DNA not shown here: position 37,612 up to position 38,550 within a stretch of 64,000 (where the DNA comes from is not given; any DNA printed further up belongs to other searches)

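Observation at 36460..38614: Low-GC islet with a divergently transcribed class-II Fic / ClpP-like serine protease pair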

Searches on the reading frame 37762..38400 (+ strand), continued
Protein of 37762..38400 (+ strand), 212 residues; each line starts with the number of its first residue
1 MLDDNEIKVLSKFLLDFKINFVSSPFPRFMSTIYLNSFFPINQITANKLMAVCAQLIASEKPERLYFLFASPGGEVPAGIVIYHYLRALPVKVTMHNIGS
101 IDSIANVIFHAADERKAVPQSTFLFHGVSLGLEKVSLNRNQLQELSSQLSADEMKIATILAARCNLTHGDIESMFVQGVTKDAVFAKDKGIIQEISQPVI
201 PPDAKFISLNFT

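Call 42: predict_structure(alignment_id=A1)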
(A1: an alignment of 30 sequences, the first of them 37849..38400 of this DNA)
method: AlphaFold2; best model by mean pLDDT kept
length: 183 residues; sequences in the alignment: 30
mean_pLDDT: 95.7   pTM: 0.89
mean pLDDT of the five models: 95.7, 95.1, 95.1, 94.7, 94.2
residues with pLDDT >= 90: 170; 70-90: 12; 50-70: 1; < 50: 0
segments of 3 or more residues with pLDDT < 50: none
pLDDT, mean of each block of 10 residues (from residue 1): 93 97 98 98 96 98 98 97 98 95 84 93 96 97 96 98 98 95 84
secondary structure, 60 per line:
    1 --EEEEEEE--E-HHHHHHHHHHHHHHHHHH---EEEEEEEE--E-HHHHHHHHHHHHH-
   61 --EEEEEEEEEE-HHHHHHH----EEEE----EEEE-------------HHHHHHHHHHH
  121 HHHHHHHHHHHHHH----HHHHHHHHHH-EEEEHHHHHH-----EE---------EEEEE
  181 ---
elements in order: E3-9 H14-31 E35-42 H47-59 E63-72 H74-80 E85-88 E93-96 H110-134 H139-148 E150-153 H154-159 E176-180

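Call 43: search_protein_families(library=pfam, alignment_id=A3, max_evalue=0.00001)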
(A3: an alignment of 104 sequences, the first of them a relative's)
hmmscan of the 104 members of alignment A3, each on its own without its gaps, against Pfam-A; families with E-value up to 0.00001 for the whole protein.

A. member 1, L002:4313-5155:- (280 aa): 0 families

B. families by the number of members that match (of 104 scanned): 61 families (the first 25 are shown)
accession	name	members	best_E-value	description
PF12762.13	DDE_Tnp_IS1595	5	8.2e-41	ISXO2-like transposase domain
PF12760.12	Zn_ribbon_IS1595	5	2.3e-14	Transposase zinc-ribbon domain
PF20347.3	DUF6642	2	1.2e-92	Family of unknown function (DUF6642)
PF01791.15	DeoC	2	3.3e-57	DeoC/LacD family aldolase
PF10546.14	P63C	2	6.7e-38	P63C domain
PF00589.27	Phage_integrase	2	1.9e-37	Phage integrase family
PF13304.12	AAA_21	2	5.6e-19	AAA domain, putative AbiEii toxin, Type IV TA system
PF02463.25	SMC_N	2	4.3e-07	RecF/RecN/SMC N terminal domain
PF07971.18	Glyco_hydro_92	1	3.4e-128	Glycosyl hydrolase family 92 catalytic domain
PF00224.27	PK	1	6.6e-110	Pyruvate kinase, barrel domain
PF11794.13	HpaB_N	1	1.2e-87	4-hydroxyphenylacetate 3-hydroxylase N terminal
PF00793.26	DAHP_synth_1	1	2.8e-85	DAHP synthetase I family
PF00118.29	Cpn60_TCP1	1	1.1e-77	TCP-1/cpn60 chaperonin family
PF18766.7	SWI2_SNF2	1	4.1e-70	SWI2/SNF2 ATPase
PF05681.19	Fumerase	1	2.2e-66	Fumarate hydratase (Fumerase)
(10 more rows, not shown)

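Call 46: fold_search(model_id=the predicted structure, library=pdb)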
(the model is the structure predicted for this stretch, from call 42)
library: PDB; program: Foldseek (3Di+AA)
matches with E <= 10: 1884; with E <= 0.001: 1355
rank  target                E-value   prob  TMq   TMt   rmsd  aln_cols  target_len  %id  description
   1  9uxt_A                7.6e-16  1.00  0.90  0.90   1.6       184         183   28  The Structural Basis of ClpP1 in Pseudomonas plecoglossicida (released 2026-03-18)
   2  9if4_J                3.6e-12  1.00  0.80  0.78   2.5       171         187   23  Structure of the Mycobacterium Tuberculosis ClpC1P1P2 complex bound to the activator Bz-Leu-Leu (released 2025-08-27)
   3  3kti_A                4.1e-12  1.00  0.80  0.83   2.2       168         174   23  Structure of ClpP in complex with ADEP1 (released 2010-03-23)
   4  5vz2_E                4.1e-12  1.00  0.79  0.81   2.3       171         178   22  Structure of ClpP from Staphylococcus aureus in complex with Acyldepsipeptide (released 2017-06-21)
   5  3kth_D                6.0e-12  1.00  0.79  0.80   2.3       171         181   24  Structure of ClpP from Bacillus subtilis in orthorombic crystal form (released 2010-03-23)
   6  3kth_B                6.8e-12  1.00  0.79  0.80   2.3       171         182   24  Structure of ClpP from Bacillus subtilis in orthorombic crystal form (released 2010-03-23)
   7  6n80_G                7.3e-12  1.00  0.79  0.80   2.2       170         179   22  S. aureus ClpP bound to anti-4a (released 2019-06-26)
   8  3kth_A                7.3e-12  1.00  0.79  0.80   2.3       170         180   24  Structure of ClpP from Bacillus subtilis in orthorombic crystal form (released 2010-03-23)
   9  9ndj_T                9.3e-12  1.00  0.79  0.78   3.0       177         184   21  Cryo-EM structure of the endogenous ClpP1/ClpP2 heterocomplex from Pseudomonas aeruginosa bound to the AAA+ ClpX unfol (released 2025-10-01)
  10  6n80_B                1.0e-11  1.00  0.79  0.82   2.2       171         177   22  S. aureus ClpP bound to anti-4a (released 2019-06-26)
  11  6hwm_B                1.1e-11  1.00  0.78  0.75   3.0       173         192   22  Structure of Thermus thermophilus ClpP in complex with bortezomib (released 2019-09-18)
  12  6n80_N                1.1e-11  1.00  0.80  0.82   2.2       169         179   22  S. aureus ClpP bound to anti-4a (released 2019-06-26)
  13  6wr2_m                1.1e-11  1.00  0.78  0.76   2.0       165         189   20  ClpP and ClpX IGF loop in ClpX-ClpP complex bound to ssrA tagged GFP (released 2020-11-04)
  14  6hwm_A                1.2e-11  1.00  0.79  0.78   2.7       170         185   23  Structure of Thermus thermophilus ClpP in complex with bortezomib (released 2019-09-18)
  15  4emp_S                1.3e-11  1.00  0.80  0.79   2.2       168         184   23  Crystal structure of the mutant of ClpP E137A from Staphylococcus aureus (released 2013-04-17)
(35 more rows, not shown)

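Call 59: search_protein_families(library=pfam, proteins=[L019:9040-9936:+, L023:9054-9986:+, L011:9081-9911:+, L015:11001-11831:-, L008:6982-7896:-, L019:8179-9039:+, L008:9410-9949:+, L005:9129-9686:+, L004:9159-9698:-, L009:8181-9914:+], max_evalue=0.001)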
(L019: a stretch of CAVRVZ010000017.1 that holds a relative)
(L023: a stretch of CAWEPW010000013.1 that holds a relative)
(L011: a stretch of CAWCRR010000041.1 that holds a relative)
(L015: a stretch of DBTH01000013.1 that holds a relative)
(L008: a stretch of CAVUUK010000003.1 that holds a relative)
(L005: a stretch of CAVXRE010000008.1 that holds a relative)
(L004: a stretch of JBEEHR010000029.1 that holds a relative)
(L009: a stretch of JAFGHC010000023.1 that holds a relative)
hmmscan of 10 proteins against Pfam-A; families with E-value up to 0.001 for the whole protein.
L019:9040-9936:+ (298 aa): 1 family
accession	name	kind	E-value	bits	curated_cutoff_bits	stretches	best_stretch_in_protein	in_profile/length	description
PF10546.14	P63C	-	7.2e-32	110.3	26.1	1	162-253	1-93/93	P63C domain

L023:9054-9986:+ (310 aa): 1 family
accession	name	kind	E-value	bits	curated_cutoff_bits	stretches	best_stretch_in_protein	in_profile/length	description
PF10546.14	P63C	-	6.7e-38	129.6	26.1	1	168-260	1-93/93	P63C domain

L011:9081-9911:+ (276 aa): 1 family
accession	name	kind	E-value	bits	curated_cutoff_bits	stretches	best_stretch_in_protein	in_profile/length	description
PF03400.19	DDE_Tnp_IS1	-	7.6e-05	23.5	24.1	1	199-238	86-125/131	IS1 transposase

L015:11001-11831:- (276 aa): 2 families
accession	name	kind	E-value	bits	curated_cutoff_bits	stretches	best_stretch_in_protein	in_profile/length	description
PF03400.19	DDE_Tnp_IS1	-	5.9e-08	33.6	24.1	0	195-230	80-115/131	IS1 transposase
PF13610.12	DDE_Tnp_IS240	-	5.2e-05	23.8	27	1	93-149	19-76/139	DDE domain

L008:6982-7896:- (304 aa): 2 families
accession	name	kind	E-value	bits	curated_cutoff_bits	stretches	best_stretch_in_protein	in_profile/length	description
PF03400.19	DDE_Tnp_IS1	-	7.3e-06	26.8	24.1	0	208-244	85-121/131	IS1 transposase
PF13936.12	HTH_38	-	0.00025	21.1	27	1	15-50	4-39/44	Helix-turn-helix domain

L019:8179-9039:+ (286 aa): 2 families
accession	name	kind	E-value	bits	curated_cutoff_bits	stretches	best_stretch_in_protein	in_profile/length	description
PF12762.13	DDE_Tnp_IS1595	-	8.4e-32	110.7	27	1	122-267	1-153/153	ISXO2-like transposase domain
PF12760.12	Zn_ribbon_IS1595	-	1.4e-10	41.4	25.4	1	11-55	1-45/46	Transposase zinc-ribbon domain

L008:9410-9949:+ (179 aa): 0 families

L005:9129-9686:+ (185 aa): 1 family
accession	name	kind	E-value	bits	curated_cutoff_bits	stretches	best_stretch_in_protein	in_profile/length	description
PF05635.17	23S_rRNA_IVP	-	1.6e-38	131.6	33.8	1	41-145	1-105/106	23S rRNA-intervening sequence protein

L004:9159-9698:- (179 aa): 0 families

L009:8181-9914:+ (577 aa): 4 families
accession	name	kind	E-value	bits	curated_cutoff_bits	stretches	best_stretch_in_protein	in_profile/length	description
PF13175.12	AAA_15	-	3e-30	106.5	32.1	2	151-339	177-374/374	AAA ATPase domain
PF13304.12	AAA_21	-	5.6e-19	69.8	27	2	238-339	220-303/304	AAA domain, putative AbiEii toxin, Type IV TA system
PF11398.14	DUF2813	-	2e-08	34.5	21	0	279-343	267-329/372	Protein of unknown function (DUF2813)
PF02463.25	SMC_N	-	4.6e-07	29.9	40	0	13-52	4-45/220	RecF/RecN/SMC N terminal domain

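Call 69: search_protein_families(library=phrogs, proteins=[window:37849-38400:+], max_evalue=0.001)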
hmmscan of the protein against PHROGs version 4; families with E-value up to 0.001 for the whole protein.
window:37849-38400:+ (183 aa): 9 families
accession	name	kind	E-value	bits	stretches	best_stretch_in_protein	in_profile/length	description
phrog_94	-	head and packaging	4.5e-14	53.8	1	34-103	118-187/622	head maturation protease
phrog_1684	-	head and packaging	1.1e-12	49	1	40-146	79-182/284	head maturation protease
phrog_2976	-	head and packaging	8.6e-09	36.6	1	25-148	43-163/394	head maturation protease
phrog_133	-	head and packaging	8.7e-07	28.9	1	26-149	41-161/668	head maturation protease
phrog_5410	-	other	2e-06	28.3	1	34-103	56-125/323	ATP-dependent protease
phrog_53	-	head and packaging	5.4e-06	26.8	1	18-169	102-281/583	head maturation protease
phrog_1827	-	other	6.9e-06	26.5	1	26-119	45-138/202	ATP-dependent protease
phrog_23753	-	head and packaging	3.3e-05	24.6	1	36-168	44-173/298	head maturation protease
phrog_33547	-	unknown function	0.00017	21.7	1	20-138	17-130/357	-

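Call 70: search_protein_families(library=phrogs, alignment_id=A3, max_evalue=0.00001)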
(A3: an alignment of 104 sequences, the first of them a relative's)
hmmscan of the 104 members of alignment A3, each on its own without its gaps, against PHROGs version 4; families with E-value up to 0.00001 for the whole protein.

A. member 1, L002:4313-5155:- (280 aa): 0 families

B. families by the number of members that match (of 104 scanned): 74 families (the first 25 are shown)
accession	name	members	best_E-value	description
phrog_25593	-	5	2.3e-41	-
phrog_9697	-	5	4.5e-19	-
phrog_13752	-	4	1.2e-11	-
phrog_27699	-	2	3.9e-147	-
phrog_2384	-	2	4.5e-107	-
phrog_1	-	2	2.4e-39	integrase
phrog_216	-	2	4.6e-31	integrase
phrog_2439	-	2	1.7e-22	transcriptional regulator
phrog_2899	-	2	5.4e-15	anti-repressor Ant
phrog_1136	-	2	1.8e-11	-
phrog_5725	-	1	1e-181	chaperonin groEL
phrog_3830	-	1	1.1e-164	-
phrog_5045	-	1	1.1e-131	phospho-2-dehydro-3-deoxyheptonate aldolase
phrog_293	-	1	3.6e-106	ABC transporter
phrog_25828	-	1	3.5e-95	-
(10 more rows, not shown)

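Call 71: list_cluster_members(proteins=[P0001, P0121, P0241])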
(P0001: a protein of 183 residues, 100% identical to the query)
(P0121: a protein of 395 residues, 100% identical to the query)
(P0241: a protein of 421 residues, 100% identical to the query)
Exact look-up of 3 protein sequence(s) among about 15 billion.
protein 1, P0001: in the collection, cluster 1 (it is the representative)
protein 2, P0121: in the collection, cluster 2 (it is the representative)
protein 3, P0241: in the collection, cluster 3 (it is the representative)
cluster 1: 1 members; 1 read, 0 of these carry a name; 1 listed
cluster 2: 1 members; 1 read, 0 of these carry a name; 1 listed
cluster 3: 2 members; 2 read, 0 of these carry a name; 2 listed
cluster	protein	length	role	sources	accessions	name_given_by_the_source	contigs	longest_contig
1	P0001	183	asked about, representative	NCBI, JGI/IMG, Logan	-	-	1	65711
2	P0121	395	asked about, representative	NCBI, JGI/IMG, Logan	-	-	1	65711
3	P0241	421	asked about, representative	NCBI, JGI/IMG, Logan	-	-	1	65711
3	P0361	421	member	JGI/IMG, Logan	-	-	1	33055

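Call 73: find_encoding_contigs(protein=P0361, flank=7000, max_places=3)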
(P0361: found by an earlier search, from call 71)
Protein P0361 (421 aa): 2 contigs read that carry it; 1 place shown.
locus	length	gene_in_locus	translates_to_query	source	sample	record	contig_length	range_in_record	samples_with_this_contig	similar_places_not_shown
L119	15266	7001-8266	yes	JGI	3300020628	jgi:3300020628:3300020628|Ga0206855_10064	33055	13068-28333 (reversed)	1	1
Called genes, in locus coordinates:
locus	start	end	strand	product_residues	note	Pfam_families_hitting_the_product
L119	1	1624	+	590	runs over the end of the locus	PF06418:CTP_synth_N, PF00117:GATase, PF07722:Peptidase_C26 (weak)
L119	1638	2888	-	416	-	PF00155:Aminotran_1_2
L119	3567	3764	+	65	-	-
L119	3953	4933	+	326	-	PF04371:PAD_porph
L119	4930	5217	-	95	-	PF11731:Cdd1 (weak)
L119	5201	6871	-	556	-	-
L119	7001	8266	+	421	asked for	PF05977:MFS_3, PF07690:MFS_1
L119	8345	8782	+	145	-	PF16798:DUF5069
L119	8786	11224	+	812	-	PF08206:OB_RNB (faint), PF17876:CSD2, PF00773:RNB, PF00575:S1 (weak)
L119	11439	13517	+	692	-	PF10459:Peptidase_S46, PF13365:Trypsin_2 (faint)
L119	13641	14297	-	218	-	-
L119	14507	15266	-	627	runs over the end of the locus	PF01301:Glyco_hydro_35, PF13364:BetaGal_ABD2 (faint), PF21317:BetaGal_ABD_1, PF21467:BetaGal_gal-bd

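Call 80: search_protein_representatives(protein=window:37849-38400:+)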
Query: 183 residues. Proteins with E-value up to 0.001 (for the whole library): 2251; up to 1e-10: 666; up to 1e-30: 42. The best 150 are listed.
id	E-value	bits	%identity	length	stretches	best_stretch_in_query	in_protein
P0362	2.1e-54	200.5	53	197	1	3-182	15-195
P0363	2.9e-54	200.1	53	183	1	1-180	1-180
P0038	4.7e-53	196.2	68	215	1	1-139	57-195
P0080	1.2e-47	178.6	49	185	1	2-182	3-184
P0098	4.1e-46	173.6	65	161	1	1-125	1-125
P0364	4.5e-46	173.5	45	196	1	2-182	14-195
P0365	6.2e-44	166.5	47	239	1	3-182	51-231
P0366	2.0e-42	161.6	51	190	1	2-178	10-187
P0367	2.0e-41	158.3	44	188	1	3-182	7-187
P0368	6.1e-41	156.8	48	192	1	3-182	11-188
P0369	1.6e-40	155.4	46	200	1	2-182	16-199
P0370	3.2e-40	154.4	46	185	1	4-182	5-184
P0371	2.4e-39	151.6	43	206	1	3-182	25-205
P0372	7.9e-39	149.9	47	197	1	3-183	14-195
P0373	1.2e-38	149.4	52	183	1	30-177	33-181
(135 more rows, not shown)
